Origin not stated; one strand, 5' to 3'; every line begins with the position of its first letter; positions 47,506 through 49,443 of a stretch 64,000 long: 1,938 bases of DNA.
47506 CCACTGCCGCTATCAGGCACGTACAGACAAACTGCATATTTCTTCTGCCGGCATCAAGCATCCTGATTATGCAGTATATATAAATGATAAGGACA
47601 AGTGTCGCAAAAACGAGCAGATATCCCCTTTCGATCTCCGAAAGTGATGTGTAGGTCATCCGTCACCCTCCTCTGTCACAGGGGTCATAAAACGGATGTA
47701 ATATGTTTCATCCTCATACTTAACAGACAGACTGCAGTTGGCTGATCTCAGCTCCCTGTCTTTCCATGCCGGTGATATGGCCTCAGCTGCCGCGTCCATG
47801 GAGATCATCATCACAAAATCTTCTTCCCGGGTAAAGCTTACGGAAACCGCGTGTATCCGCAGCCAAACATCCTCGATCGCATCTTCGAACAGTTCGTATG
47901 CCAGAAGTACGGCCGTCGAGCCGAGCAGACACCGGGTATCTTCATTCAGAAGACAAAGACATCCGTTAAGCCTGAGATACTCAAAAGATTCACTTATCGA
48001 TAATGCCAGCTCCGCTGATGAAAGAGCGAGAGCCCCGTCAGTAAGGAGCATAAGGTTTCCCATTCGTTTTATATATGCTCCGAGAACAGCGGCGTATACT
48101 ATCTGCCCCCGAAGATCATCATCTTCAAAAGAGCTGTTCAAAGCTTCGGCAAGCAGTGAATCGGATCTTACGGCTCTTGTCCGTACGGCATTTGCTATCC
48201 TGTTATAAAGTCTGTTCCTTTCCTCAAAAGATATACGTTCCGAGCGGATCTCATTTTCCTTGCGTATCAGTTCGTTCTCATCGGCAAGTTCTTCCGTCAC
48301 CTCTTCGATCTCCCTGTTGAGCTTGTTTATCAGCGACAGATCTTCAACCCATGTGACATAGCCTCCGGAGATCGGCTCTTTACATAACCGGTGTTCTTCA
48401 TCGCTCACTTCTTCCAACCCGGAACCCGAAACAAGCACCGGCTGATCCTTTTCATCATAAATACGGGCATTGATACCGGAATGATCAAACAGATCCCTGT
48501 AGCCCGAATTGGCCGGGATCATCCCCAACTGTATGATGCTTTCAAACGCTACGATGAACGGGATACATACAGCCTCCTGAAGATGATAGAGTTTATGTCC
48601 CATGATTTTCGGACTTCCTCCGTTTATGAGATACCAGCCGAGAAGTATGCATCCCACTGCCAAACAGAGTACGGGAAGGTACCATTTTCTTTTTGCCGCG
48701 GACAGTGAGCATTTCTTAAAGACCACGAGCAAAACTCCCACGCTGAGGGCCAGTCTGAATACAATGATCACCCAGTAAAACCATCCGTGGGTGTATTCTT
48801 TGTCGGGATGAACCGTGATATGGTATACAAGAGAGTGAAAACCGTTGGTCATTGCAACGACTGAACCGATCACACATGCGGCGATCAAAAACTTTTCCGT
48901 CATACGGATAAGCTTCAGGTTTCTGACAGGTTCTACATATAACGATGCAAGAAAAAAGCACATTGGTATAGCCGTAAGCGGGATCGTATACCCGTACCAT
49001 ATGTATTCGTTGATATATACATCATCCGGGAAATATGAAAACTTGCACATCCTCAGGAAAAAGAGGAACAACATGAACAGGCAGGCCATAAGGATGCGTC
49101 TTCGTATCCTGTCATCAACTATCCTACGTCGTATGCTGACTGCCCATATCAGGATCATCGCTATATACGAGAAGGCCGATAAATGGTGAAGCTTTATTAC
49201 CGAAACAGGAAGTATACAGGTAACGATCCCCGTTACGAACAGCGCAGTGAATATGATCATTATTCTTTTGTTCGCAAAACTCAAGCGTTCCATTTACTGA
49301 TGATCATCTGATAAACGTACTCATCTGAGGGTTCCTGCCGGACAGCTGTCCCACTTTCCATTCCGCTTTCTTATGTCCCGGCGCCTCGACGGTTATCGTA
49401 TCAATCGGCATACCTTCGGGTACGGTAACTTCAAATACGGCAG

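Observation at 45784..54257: Six-gene operon: three paralogous-signal lipoproteins, a 7-TM pseudo-kinase, a histidine kinase and a LuxR regulator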

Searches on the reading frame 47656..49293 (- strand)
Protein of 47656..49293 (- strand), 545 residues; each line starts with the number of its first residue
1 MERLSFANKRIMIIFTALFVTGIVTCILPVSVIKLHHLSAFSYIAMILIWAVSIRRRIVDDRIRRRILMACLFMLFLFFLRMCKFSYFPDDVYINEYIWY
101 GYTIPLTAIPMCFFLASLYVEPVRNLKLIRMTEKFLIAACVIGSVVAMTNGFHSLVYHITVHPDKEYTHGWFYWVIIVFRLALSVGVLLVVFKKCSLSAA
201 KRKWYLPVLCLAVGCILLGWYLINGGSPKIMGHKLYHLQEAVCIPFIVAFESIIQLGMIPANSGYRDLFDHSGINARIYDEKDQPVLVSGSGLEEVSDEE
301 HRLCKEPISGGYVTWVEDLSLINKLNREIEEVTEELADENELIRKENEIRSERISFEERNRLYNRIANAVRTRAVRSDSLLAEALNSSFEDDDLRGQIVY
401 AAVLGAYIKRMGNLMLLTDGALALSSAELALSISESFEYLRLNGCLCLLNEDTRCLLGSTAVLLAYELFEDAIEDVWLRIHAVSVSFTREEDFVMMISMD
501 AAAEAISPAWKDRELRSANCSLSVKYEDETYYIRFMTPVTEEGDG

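Call 3: search_protein_families(library=pfam, proteins=[window:47656-49293:-], max_evalue=0.1)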
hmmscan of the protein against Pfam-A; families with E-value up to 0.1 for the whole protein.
window:47656-49293:- (545 aa): 1 family
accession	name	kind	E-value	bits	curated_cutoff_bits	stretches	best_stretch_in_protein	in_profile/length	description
PF16927.11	HisKA_7TM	-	1.4e-05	25.5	28.6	1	43-221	7-186/224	N-terminal 7TM region of histidine kinase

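Call 4: search_protein_families(library=ncbifam, proteins=[window:47656-49293:-], max_evalue=0.1)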
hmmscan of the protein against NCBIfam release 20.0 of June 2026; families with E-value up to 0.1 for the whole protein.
window:47656-49293:- (545 aa): 0 families

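Call 41: search_solved_structures(query=A2, max_evalue=10, show_alignments=2)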
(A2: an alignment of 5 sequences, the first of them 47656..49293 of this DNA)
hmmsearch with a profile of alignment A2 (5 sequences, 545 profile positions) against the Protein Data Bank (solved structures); distinct sequences matched with E-value up to 10: 3.
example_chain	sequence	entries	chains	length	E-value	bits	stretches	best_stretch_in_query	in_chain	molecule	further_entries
5ygj_A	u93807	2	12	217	1.2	10.8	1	287-343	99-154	Cyclolavandulyl diphosphate synthase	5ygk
5guk_A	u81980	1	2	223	1.3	10.7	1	287-343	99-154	Cyclolavandulyl diphosphate synthase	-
5gul_A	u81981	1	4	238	1.5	10.6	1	287-343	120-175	Cyclolavandulyl diphosphate synthase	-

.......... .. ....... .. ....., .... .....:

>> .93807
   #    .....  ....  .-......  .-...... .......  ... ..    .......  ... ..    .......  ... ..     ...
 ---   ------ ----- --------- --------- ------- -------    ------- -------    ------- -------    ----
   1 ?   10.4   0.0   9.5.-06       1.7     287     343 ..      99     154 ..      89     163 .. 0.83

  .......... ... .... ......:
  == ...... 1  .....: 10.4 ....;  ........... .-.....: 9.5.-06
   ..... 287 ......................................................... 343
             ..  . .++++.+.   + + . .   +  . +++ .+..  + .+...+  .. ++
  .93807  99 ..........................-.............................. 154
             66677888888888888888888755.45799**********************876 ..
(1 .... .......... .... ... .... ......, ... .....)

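Call 42: find_related_loci(query=A2, collection=metagenome_contigs, flank=10000)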
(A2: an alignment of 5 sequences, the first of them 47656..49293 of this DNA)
Query A2 (545 aa) in metagenome_contigs; peptide patterns used: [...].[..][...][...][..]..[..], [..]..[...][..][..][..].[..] (x = any residue, [..] = any of these).
275 stretches matched a pattern; 20 encode a relative of the query (tblastn E <= 1e-3); 20 distinct loci.
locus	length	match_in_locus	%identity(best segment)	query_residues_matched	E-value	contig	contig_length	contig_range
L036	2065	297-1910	71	1-538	0e+0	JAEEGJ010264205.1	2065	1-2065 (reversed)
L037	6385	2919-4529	71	1-538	0e+0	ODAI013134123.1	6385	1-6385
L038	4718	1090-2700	71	1-538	0e+0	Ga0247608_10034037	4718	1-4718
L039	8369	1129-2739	71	1-538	0e+0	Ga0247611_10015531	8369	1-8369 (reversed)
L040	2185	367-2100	63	1-543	0e+0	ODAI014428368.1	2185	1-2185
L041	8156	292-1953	65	1-545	0e+0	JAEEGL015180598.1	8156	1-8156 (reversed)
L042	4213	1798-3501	64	1-535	0e+0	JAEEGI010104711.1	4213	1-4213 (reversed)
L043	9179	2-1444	69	55-535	0e+0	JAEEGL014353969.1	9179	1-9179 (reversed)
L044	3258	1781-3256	71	1-493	0e+0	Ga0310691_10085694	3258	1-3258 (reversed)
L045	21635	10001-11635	70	1-545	0e+0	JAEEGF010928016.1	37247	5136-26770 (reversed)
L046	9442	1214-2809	61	1-533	0e+0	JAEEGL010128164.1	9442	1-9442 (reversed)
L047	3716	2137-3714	56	1-526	0e+0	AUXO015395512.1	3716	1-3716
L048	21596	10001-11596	61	1-533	0e+0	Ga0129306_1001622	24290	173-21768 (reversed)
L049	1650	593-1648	71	1-352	0e+0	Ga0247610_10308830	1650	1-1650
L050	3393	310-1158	74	1-283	2e-149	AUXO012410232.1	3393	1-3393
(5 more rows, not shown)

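Call 45: search_protein_families(library=pfam, proteins=[L043:3544-9027:+, L048:13605-18398:+, L045:13565-15001:+, L045:16639-18528:+], max_evalue=0.01)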
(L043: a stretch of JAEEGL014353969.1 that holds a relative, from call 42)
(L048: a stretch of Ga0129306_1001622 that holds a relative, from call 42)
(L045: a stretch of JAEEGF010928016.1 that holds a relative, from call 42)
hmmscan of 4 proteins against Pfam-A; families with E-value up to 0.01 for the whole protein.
L043:3544-9027:+ (1827 aa): 4 families
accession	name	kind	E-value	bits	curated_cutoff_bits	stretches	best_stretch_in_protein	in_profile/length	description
PF07679.22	I-set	-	3e-08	34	23.7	1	736-816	8-84/90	Immunoglobulin I-set domain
PF13927.12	Ig_3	-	5.1e-05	24.1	30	1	762-804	31-73/78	Immunoglobulin domain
PF13895.12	Ig_2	-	0.00026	21.6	27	1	761-807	30-63/79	Immunoglobulin domain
PF00047.31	ig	-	0.0012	19.6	21.8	1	738-814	3-75/81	Immunoglobulin domain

L048:13605-18398:+ (1597 aa): 4 families
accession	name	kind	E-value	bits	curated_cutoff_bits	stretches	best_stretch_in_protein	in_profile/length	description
PF09479.16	Flg_new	-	2e-16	60.3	27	2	879-949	2-65/65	Listeria-Bacteroides repeat domain (List_Bact_rpt)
PF12799.13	LRR_4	-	8.3e-13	48.6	27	2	231-275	1-42/44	Leucine Rich repeats (2 copies)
PF23622.1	LRR_At1g61320_AtMIF1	-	0.004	17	26.9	0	306-413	91-192/384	At1g61320/AtMIF1, LRR domain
PF24758.1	LRR_At5g56370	-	0.0047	17.1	27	0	228-284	58-119/227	FBD-associated F-box protein At5g56370, LRR repeats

L045:13565-15001:+ (478 aa): 0 families

L045:16639-18528:+ (629 aa): 0 families

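Call 56: search_protein_families(library=pfam, proteins=[L039:4768-6378:+], max_evalue=0.01)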
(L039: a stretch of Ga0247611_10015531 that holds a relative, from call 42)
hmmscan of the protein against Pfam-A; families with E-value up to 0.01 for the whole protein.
L039:4768-6378:+ (536 aa): 0 families

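Call 58: search_protein_representatives(protein=window:47656-49293:-)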
Query: 545 residues. Proteins with E-value up to 0.001 (for the whole library): 2128; up to 1e-10: 1537; up to 1e-30: 740. The best 150 are listed.
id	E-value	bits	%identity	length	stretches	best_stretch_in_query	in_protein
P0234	1.0e-209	714.0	59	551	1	1-535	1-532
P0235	9.3e-139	479.9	43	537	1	1-535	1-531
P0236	9.7e-113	394.0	37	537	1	2-533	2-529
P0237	6.9e-111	387.9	37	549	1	13-535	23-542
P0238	1.6e-109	383.4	38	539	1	1-536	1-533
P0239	2.9e-108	379.2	56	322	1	216-535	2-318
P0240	5.4e-106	371.8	38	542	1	19-536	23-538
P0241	6.2e-105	368.3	40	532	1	35-539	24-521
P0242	5.5e-103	361.8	38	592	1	8-536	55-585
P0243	8.5e-100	351.3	35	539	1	2-534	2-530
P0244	2.8e-99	349.6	38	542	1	7-536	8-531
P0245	3.3e-99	349.4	38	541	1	2-533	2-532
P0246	1.9e-96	340.2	38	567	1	12-539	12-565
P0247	2.7e-94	333.2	34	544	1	7-537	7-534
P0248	4.6e-92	325.8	34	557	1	8-536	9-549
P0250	1.9e-91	323.8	34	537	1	14-532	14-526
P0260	2.6e-81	290.3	33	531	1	10-527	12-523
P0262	9.6e-80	285.1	32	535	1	1-521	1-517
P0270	4.7e-76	273.0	29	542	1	3-536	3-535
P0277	2.0e-73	264.3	31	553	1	11-533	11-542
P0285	5.7e-69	249.6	30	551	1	9-545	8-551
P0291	4.8e-65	236.6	30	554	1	20-535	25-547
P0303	1.7e-61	224.9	30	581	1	8-539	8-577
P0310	2.5e-59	217.8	28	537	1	8-535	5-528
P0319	3.3e-58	214.1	29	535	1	3-529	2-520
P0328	1.6e-57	211.8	30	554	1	3-539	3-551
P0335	6.1e-57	209.9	30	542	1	36-536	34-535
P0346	2.3e-55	204.7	30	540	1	6-534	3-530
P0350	6.5e-55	203.2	28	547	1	10-533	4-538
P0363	2.3e-53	198.1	28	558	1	41-539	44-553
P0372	1.8e-52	195.2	31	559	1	6-537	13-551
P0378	3.6e-52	194.2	29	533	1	12-520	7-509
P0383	1.7e-51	191.9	30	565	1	10-537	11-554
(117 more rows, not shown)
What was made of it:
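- Family size: 2,128 cluster representatives at E <= 1e-3, nearly all 530-560 aa (call 58).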

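Call 60: search_protein_families(library=pfam, alignment_id=A7, max_evalue=0.01)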
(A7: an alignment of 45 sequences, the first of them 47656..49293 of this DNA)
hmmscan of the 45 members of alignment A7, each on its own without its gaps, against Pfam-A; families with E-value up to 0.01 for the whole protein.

A. member 1, window:47656-49293:- (545 aa): 1 family
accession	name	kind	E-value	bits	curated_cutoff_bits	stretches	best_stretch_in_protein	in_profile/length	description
PF16927.11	HisKA_7TM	-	1.4e-05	25.5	28.6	1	43-221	7-186/224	N-terminal 7TM region of histidine kinase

B. families by the number of members that match (of 45 scanned): 3 families
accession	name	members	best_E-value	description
PF16927.11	HisKA_7TM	34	6.6e-12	N-terminal 7TM region of histidine kinase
PF19779.4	DUF6264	1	0.0013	Family of unknown function (DUF6264)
PF24270.1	HTH_Cmi2_C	1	0.0099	Cmi2, C-terminal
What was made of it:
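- On HisKA_7TM (PF16927): 34 of 45 relatives match at E <= 0.01, best 6.6e-12 (call 60).
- Closest known: HisKA_7TM. Same: The N-terminal 7TM region matches this family in 34 of 45 relatives (call 60).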

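Call 61: search_solved_structures(query=A7, max_evalue=10, show_alignments=3)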
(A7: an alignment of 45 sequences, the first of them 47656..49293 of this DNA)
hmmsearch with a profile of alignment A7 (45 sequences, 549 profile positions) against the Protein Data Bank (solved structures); distinct sequences matched with E-value up to 10: 3.
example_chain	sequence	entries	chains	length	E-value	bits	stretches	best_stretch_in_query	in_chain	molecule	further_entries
9m7s_C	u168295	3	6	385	0.042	15.2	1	72-148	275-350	S-type anion channel SLAH1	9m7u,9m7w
3sjb_C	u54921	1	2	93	1.4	10.2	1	318-352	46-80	Golgi to ER traffic protein 1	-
4uy3_A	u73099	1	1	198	1.5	10.1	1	329-397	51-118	SEPTATION RING FORMATION REGULATOR EZRA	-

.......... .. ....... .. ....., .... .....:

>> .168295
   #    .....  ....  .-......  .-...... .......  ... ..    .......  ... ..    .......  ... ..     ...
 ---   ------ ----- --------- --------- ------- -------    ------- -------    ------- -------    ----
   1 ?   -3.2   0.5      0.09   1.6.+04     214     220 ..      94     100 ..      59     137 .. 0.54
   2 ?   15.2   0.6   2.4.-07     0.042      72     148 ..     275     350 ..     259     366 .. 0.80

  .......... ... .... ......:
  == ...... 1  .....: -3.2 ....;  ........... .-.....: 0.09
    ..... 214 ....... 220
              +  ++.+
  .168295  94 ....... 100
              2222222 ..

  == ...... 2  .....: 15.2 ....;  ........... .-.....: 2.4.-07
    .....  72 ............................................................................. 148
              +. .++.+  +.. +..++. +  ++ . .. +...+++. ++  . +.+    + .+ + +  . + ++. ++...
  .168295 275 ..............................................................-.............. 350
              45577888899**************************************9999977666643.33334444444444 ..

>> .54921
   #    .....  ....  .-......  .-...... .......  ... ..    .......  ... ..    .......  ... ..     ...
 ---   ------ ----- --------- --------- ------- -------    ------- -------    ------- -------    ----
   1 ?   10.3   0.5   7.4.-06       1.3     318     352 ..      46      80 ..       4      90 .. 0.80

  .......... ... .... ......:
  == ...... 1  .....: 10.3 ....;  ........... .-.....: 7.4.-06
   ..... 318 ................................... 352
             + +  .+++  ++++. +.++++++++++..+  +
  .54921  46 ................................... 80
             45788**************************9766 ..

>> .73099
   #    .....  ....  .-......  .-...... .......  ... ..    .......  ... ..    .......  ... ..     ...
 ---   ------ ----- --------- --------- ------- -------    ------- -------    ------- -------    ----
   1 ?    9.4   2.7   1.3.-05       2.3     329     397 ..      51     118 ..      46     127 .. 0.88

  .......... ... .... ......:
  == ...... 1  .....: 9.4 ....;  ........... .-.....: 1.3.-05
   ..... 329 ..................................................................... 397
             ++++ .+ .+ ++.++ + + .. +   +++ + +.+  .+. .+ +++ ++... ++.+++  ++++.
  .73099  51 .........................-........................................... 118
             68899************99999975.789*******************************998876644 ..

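Call 63: find_encoding_contigs(protein=P0310, flank=8000, max_places=2)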
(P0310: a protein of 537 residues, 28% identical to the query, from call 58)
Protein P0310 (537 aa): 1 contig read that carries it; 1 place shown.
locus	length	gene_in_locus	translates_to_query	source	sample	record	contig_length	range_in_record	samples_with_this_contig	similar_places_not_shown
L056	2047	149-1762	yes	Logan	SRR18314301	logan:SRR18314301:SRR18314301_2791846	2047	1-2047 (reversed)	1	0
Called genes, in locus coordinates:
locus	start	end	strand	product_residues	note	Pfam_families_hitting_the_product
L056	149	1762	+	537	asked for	PF16927:HisKA_7TM (weak)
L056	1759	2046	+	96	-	?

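Call 64: find_encoding_contigs(protein=P0363, flank=8000, max_places=2)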
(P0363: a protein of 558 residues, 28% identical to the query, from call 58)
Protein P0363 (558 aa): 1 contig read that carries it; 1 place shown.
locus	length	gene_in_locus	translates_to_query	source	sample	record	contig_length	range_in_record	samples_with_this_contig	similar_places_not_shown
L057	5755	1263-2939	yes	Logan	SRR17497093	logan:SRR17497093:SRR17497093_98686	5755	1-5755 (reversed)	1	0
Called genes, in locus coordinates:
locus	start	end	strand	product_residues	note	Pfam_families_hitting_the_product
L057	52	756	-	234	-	PF11193:DUF2812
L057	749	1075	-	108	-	PF03551:PadR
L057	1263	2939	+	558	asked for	PF16927:HisKA_7TM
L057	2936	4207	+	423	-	-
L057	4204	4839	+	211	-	PF00072:Response_reg, PF00196:GerE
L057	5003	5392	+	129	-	-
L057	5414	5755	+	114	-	?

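Call 65: find_encoding_contigs(protein=P0270, flank=8000, max_places=2)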
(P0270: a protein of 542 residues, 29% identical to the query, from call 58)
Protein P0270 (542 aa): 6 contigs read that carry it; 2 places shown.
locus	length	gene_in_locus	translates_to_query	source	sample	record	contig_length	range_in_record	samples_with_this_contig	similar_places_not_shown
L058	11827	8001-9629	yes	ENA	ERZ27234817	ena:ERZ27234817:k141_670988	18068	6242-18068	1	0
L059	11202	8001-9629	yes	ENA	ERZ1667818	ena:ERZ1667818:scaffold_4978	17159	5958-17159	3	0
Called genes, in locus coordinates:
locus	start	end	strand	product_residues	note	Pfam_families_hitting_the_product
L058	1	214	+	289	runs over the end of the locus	PF00119:ATP-synt_A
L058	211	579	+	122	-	-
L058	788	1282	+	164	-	-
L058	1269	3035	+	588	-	PF00213:OSCP (faint), PF02874:ATP-synt_ab_N, PF00006:ATP-synt_ab, PF00306:ATP-synt_ab_C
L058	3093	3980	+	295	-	PF00231:ATP-synt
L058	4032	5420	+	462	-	PF02874:ATP-synt_ab_N, PF00006:ATP-synt_ab, PF22919:ATP-synt_VA_C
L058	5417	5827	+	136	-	PF02823:ATP-synt_DE_N, PF00401:ATP-synt_DE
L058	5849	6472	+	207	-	PF00072:Response_reg, PF00196:GerE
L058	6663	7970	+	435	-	-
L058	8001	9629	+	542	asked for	PF16927:HisKA_7TM (weak)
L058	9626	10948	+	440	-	-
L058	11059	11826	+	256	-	?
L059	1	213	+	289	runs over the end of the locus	PF00119:ATP-synt_A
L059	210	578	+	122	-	-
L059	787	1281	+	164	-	-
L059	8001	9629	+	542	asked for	PF16927:HisKA_7TM (weak)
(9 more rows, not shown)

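Call 75: predict_structure(alignment_id=A7)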
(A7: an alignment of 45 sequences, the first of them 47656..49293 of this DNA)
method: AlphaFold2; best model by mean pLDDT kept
length: 545 residues; sequences in the alignment: 45
mean_pLDDT: 90.5   pTM: 0.60
mean pLDDT of the five models: 90.5, 89.6, 89.3, 89.0, 87.6
residues with pLDDT >= 90: 369; 70-90: 159; 50-70: 13; < 50: 4
segments of 3 or more residues with pLDDT < 50: 543-545
pLDDT, mean of each block of 10 residues (from residue 1): 72 89 84 80 95 92 97 97 92 94 97 97 91 98 97 93 84 96 96 91 94 92 90 90 94 91 73 81 82 69 85 87 90 91 91 91 95 95 81 89 97 96 96 97 96 94 97 93 95 96 85 95 94 95 53
secondary structure, 60 per line:
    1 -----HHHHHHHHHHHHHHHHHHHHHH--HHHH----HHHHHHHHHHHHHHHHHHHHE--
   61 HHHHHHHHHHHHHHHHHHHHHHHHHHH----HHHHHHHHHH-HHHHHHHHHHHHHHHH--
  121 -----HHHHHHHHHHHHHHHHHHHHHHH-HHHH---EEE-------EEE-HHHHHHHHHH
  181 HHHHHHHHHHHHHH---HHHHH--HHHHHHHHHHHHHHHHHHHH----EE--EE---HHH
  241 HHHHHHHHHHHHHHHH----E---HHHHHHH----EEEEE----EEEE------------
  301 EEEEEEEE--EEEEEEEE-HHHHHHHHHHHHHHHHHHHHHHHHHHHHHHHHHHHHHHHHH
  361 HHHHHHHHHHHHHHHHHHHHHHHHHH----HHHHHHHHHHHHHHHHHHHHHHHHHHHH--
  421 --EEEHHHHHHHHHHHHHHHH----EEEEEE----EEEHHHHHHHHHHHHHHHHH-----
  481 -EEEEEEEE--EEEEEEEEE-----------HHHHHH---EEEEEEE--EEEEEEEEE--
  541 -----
elements in order: H6-27 H30-33 H38-57 H61-87 H92-101 H103-118 H126-148 H150-153 E157-159 E167-169 H171-194 H198-202 H205-224 H238-256 H265-271 E276-280 E285-288 E301-308 E311-318 H320-386 H391-418 E423-425 H426-441 E446-451 E456-458 H459-475 E482-489 E492-500 H512-517 E521-527 E530-538
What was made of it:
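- On Pseudo-histidine kinase (kinase fold without catalysis): AF2 pLDDT 90.5 (call 75).
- On LiaFSR-type three-component system: Its architecture differs (call 75).
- The AF2 model has pLDDT 90.5 with a helical hairpin at 320-418 and an alpha/beta domain at 423-538 (call 75).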
